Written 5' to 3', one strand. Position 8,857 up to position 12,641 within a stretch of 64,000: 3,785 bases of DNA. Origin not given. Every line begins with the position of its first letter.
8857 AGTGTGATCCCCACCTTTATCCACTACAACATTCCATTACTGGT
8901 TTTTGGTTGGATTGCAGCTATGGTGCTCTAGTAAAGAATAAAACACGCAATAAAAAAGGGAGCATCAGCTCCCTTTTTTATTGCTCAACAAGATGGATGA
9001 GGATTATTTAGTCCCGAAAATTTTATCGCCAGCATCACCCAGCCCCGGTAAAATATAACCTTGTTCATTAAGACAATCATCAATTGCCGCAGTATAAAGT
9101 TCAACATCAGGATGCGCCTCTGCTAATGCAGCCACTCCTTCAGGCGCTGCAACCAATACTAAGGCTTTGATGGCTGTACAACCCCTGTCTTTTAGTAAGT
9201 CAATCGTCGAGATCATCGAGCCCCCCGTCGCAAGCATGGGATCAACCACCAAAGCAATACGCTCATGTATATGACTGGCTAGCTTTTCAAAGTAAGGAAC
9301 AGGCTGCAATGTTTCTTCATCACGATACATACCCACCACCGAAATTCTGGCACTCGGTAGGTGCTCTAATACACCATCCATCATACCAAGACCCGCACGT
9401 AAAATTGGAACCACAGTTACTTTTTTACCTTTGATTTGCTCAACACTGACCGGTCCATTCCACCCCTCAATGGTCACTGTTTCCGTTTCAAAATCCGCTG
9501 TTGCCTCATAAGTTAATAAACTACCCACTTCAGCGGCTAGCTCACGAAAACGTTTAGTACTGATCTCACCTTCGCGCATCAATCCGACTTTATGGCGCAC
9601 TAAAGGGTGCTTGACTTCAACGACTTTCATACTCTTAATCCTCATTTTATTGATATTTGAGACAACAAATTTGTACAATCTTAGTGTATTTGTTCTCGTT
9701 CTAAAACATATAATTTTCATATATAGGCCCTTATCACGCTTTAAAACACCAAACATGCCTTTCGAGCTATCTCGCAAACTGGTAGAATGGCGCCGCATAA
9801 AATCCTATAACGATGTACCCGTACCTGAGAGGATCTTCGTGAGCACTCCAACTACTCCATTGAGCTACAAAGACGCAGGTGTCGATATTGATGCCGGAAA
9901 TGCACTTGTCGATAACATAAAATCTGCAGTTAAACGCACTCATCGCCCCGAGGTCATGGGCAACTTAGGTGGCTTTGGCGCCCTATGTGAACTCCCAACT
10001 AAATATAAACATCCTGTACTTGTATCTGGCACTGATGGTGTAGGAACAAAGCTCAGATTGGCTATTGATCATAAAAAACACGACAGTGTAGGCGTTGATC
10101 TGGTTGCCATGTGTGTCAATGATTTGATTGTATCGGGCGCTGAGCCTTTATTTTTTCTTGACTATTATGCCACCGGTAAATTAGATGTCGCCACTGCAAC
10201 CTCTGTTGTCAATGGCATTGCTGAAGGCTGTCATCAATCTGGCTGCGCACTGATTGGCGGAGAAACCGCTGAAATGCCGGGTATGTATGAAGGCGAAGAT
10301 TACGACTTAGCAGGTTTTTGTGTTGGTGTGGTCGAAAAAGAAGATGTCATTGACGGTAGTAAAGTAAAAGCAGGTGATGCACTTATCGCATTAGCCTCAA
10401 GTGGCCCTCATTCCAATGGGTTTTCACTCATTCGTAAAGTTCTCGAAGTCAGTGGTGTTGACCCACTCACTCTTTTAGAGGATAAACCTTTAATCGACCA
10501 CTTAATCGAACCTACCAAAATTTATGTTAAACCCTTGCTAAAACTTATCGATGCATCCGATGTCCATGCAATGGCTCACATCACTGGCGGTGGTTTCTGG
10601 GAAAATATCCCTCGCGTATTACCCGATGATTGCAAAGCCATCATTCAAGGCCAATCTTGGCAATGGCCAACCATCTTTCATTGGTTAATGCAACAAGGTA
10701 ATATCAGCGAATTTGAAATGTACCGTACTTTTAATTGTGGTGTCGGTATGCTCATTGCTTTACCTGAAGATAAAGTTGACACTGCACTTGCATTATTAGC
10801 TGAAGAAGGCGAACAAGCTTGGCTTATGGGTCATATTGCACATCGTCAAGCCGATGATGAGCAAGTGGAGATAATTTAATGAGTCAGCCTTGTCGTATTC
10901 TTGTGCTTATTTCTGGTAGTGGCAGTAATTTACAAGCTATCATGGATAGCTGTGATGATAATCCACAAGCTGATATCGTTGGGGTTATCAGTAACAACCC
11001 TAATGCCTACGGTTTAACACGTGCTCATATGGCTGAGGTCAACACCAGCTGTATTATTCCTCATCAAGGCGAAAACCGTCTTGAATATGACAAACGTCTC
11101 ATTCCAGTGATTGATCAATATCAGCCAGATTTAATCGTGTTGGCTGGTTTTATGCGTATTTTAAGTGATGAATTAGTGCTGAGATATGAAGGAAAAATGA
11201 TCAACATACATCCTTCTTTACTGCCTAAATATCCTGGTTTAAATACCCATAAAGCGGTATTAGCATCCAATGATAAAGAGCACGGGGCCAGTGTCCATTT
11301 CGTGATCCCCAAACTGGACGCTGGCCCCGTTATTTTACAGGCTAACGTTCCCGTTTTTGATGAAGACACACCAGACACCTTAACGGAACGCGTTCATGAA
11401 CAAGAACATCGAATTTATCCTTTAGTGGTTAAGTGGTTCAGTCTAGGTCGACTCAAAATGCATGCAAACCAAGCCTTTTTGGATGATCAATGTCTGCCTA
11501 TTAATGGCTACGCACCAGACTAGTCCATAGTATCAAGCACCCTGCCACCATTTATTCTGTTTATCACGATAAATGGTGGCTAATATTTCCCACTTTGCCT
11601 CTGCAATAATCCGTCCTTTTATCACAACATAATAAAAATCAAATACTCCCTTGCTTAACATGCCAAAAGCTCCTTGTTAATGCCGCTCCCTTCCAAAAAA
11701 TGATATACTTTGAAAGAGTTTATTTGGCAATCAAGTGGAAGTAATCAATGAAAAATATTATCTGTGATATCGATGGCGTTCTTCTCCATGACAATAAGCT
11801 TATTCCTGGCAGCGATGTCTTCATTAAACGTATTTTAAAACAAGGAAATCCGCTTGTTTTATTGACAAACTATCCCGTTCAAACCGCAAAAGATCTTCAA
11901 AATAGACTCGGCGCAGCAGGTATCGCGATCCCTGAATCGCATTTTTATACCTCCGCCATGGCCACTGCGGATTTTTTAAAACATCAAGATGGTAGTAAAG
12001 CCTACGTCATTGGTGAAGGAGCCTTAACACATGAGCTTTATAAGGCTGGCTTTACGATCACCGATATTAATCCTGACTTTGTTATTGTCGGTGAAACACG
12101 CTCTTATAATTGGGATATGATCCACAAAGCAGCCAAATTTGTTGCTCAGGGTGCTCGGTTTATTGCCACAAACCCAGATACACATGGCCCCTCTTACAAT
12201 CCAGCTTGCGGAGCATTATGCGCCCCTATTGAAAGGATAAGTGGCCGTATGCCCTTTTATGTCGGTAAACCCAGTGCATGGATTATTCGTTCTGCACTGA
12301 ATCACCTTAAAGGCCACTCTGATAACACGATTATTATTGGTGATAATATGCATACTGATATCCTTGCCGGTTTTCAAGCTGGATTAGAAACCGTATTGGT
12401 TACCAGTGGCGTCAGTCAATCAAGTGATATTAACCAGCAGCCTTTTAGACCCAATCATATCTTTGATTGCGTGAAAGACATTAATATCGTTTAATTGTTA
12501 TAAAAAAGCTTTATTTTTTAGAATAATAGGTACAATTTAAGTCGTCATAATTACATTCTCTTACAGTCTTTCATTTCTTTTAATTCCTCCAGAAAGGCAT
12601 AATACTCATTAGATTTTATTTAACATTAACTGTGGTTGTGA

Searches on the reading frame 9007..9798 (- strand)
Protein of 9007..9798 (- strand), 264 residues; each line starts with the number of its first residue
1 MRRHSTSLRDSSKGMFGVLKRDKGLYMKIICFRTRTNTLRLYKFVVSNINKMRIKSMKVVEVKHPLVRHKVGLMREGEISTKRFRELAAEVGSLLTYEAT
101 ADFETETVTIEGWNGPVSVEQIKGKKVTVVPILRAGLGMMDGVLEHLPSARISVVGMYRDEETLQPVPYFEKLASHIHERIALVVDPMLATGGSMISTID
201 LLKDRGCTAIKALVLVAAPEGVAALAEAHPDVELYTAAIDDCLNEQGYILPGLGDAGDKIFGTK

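Call 89: search_protein_families(library=pfam, proteins=[window:9007-9798:-], max_evalue=0.001)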
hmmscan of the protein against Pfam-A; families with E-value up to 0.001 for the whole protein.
window:9007-9798:- (264 aa): 2 families
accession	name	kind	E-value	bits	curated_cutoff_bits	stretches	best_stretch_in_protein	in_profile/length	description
PF14681.12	UPRTase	-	2.3e-67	226.9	27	1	63-263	3-206/206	Uracil phosphoribosyltransferase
PF00156.33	Pribosyltran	-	5.1e-13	49.1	26.3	1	120-222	24-130/158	Phosphoribosyl transferase domain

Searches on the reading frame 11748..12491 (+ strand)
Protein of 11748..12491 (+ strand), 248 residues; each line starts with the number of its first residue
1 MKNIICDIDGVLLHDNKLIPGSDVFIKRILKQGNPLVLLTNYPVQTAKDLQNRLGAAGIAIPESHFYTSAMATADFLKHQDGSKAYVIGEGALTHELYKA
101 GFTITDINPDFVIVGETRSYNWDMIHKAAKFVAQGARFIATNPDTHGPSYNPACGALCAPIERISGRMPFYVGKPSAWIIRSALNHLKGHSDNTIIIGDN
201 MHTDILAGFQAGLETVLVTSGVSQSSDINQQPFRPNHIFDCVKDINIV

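Call 89: search_protein_families(library=pfam, proteins=[window:11748-12491:+], max_evalue=0.001)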
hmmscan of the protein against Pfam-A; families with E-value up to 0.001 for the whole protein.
window:11748-12491:+ (248 aa): 5 families
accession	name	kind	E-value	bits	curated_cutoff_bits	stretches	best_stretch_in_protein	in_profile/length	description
PF13344.12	Hydrolase_6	-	1.2e-23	83.5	27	1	4-103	1-101/101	Haloacid dehalogenase-like hydrolase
PF13242.12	Hydrolase_like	-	1.2e-21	76.9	22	1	172-244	2-74/75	HAD-hyrolase-like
PF00702.32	Hydrolase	-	1e-12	49.3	26.4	1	1-212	1-191/191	haloacid dehalogenase-like hydrolase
PF13419.12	HAD_2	-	8.4e-07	29.7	23.8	1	164-218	125-178/178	Haloacid dehalogenase-like hydrolase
PF08282.18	Hydrolase_3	-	0.00047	20.4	20.9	0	4-57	1-55/255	haloacid dehalogenase-like hydrolase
